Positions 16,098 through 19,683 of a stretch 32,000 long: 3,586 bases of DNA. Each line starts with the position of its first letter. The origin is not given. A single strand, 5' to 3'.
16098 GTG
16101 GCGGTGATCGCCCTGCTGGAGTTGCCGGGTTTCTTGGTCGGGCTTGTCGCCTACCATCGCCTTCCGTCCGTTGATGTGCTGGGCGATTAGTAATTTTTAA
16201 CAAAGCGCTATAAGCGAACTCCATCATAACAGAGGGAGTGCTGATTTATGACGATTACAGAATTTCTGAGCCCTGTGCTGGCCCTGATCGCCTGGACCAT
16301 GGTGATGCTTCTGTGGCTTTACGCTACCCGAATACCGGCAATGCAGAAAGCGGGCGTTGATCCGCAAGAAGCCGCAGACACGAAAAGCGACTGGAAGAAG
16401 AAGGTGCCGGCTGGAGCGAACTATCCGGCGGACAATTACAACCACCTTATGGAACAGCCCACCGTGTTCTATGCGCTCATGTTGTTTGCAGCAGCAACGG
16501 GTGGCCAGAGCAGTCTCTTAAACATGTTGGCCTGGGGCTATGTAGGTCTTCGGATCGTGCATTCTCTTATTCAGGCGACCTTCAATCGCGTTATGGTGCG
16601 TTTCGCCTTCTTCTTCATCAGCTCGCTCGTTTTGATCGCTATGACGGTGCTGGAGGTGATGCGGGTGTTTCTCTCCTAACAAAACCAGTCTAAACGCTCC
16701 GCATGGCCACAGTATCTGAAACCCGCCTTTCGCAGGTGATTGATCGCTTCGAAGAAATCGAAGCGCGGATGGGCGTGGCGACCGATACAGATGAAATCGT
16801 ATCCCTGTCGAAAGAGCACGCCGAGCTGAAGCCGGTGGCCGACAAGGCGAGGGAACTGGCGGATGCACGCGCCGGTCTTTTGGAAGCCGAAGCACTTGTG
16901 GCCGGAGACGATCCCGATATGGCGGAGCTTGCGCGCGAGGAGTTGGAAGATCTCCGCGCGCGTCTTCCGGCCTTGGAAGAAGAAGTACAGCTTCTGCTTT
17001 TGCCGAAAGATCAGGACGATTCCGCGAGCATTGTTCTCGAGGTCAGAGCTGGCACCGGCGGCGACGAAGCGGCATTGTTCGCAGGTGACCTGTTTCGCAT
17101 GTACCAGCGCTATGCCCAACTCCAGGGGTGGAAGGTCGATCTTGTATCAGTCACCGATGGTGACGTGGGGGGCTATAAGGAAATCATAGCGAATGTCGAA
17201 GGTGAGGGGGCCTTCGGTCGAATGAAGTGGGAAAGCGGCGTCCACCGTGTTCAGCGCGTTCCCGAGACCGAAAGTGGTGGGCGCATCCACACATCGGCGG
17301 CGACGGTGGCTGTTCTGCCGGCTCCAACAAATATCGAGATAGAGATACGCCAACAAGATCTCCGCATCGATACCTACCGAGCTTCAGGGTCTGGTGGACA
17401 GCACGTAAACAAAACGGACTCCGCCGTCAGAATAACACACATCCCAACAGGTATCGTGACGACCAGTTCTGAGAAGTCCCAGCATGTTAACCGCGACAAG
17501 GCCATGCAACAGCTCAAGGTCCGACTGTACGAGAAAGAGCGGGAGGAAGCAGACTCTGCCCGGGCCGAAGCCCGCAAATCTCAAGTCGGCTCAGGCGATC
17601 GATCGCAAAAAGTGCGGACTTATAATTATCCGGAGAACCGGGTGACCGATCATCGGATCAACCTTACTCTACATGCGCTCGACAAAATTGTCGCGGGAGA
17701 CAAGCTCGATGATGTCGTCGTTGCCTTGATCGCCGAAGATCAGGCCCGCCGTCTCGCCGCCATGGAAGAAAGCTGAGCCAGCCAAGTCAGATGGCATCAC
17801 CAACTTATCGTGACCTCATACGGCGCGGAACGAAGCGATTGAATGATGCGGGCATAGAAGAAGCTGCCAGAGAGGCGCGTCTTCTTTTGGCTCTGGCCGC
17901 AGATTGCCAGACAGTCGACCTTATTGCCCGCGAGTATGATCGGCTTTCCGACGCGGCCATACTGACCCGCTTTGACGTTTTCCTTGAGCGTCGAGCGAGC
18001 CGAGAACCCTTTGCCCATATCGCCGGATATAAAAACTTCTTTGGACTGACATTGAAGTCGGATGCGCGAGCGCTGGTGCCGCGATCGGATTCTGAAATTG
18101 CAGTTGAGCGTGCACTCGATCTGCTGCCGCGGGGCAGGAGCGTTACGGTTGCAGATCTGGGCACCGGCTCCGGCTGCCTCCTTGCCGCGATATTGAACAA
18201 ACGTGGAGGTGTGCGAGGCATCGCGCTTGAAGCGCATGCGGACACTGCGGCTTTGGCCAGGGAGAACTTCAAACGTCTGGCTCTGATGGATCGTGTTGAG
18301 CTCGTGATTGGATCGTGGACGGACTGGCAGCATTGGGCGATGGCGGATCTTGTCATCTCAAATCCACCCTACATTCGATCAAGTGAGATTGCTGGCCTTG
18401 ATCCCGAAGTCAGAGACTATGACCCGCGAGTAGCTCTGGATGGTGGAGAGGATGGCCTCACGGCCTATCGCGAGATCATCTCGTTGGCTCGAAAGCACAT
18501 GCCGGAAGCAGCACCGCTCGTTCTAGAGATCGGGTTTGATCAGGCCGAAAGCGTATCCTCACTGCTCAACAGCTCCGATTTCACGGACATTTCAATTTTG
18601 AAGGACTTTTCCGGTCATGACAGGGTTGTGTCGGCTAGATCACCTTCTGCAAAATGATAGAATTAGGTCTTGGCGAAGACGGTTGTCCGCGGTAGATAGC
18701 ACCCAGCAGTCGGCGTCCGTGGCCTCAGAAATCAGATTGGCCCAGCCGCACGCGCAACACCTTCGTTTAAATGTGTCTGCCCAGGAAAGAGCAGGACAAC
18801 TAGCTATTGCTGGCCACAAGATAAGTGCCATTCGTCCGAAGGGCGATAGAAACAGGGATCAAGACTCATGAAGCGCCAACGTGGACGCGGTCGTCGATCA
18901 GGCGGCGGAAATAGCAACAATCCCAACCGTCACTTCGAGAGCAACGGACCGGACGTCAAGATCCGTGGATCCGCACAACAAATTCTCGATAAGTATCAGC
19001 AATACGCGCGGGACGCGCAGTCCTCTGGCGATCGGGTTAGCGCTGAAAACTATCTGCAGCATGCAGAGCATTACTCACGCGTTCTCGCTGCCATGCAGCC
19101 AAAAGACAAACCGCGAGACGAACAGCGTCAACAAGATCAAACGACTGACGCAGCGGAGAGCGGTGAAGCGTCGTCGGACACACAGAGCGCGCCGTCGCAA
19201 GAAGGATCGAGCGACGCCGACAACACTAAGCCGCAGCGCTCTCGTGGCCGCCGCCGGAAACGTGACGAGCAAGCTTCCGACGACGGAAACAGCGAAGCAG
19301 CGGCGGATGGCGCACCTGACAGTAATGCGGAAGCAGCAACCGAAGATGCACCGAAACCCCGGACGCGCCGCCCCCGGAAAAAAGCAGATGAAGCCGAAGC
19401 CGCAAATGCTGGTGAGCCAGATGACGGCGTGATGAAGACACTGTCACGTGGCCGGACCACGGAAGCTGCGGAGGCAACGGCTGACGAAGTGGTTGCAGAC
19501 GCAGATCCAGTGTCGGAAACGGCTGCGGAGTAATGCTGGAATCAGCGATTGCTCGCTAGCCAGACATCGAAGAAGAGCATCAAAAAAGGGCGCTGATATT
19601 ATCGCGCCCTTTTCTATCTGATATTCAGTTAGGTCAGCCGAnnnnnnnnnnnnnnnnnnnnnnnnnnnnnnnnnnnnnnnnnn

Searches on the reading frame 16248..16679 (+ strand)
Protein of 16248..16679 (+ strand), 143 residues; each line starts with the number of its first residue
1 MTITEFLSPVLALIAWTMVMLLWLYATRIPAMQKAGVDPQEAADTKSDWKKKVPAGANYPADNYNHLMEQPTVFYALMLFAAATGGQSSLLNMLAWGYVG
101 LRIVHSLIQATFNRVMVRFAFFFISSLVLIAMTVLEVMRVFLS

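Call 10: search_protein_families(library=pfam, proteins=[window:16248-16679:+], max_evalue=0.001)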
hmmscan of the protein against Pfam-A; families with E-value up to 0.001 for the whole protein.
window:16248-16679:+ (143 aa): 1 family
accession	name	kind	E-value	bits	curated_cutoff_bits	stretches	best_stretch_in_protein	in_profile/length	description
PF01124.23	MAPEG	-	2.7e-25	89.4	23.4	1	7-135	2-126/129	MAPEG family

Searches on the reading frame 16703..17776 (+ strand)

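Call 10: search_protein_families(library=pfam, proteins=[window:16703-17776:+], max_evalue=0.001)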
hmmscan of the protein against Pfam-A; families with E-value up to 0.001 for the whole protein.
window:16703-17776:+ (357 aa): 2 families
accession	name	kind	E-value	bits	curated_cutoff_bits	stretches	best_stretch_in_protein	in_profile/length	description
PF03462.23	PCRF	-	9.4e-70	234.8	24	1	15-202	4-194/194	PCRF domain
PF00472.26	RF-1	-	8.7e-40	135.7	35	1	210-318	2-116/116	RF-1 domain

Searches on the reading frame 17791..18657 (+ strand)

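Call 10: search_protein_families(library=pfam, proteins=[window:17791-18657:+], max_evalue=0.001)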
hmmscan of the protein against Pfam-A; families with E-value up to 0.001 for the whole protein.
window:17791-18657:+ (288 aa): 3 families
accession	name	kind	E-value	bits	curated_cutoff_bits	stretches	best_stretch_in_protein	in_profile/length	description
PF17827.6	PrmC_N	-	2.3e-15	57.3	23.4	1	8-79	1-71/71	PrmC N-terminal domain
PF05175.20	MTS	-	3e-08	33.9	23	1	110-197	25-111/170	Methyltransferase small domain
PF13649.12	Methyltransf_25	-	0.00029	21.9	27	1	120-190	1-70/97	Methyltransferase domain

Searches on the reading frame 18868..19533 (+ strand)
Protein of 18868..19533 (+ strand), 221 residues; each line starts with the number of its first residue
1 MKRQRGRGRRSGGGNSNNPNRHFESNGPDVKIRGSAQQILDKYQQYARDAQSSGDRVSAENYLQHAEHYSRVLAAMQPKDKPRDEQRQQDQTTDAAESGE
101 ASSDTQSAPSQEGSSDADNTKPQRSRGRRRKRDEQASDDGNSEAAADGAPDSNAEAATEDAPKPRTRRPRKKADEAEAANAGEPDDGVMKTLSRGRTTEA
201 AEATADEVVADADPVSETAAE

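Call 10: search_protein_families(library=pfam, proteins=[window:18868-19533:+], max_evalue=0.001)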
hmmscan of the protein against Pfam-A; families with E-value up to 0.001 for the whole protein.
window:18868-19533:+ (221 aa): 1 family
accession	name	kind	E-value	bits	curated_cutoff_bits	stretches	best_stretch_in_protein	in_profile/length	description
PF13763.11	DUF4167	-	8.4e-32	109.7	25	1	3-78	1-77/78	Domain of unknown function (DUF4167)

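Call 104: search_protein_families(library=ncbifam, proteins=[window:18868-19533:+], max_evalue=0.00001)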
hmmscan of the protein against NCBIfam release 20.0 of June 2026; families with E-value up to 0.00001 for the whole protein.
window:18868-19533:+ (221 aa): 0 families
